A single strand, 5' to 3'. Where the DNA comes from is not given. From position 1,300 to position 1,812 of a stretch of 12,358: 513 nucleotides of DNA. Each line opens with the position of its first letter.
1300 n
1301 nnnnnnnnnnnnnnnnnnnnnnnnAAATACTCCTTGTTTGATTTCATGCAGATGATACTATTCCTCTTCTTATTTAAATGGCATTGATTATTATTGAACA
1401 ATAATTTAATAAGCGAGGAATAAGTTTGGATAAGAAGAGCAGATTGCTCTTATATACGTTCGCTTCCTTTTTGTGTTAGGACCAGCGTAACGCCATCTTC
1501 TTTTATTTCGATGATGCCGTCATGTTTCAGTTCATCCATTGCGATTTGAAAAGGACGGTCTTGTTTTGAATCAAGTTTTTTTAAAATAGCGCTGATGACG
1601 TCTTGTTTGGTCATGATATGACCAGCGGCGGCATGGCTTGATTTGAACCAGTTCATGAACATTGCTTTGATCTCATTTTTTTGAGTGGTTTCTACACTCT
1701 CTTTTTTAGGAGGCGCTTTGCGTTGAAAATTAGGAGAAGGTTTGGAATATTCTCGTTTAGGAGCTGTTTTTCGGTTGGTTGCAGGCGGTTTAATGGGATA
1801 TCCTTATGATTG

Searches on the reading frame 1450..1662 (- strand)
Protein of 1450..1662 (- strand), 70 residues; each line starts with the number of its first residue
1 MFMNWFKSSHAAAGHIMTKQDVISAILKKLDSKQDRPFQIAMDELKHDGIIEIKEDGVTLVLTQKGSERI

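Call 3: search_protein_families(library=pfam, proteins=[window:1450-1662:-], max_evalue=0.01)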
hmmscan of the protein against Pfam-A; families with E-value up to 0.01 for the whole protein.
window:1450-1662:- (70 aa): 1 family
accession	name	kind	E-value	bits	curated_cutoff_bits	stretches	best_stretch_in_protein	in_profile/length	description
PF14947.12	HTH_45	-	0.0049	17.3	25.5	0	42-68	40-64/77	Winged helix-turn-helix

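Call 55: search_protein_families(library=ncbifam, proteins=[window:1450-1662:-], max_evalue=0.001)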
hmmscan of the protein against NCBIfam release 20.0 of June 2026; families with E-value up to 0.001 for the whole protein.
window:1450-1662:- (70 aa): 0 families
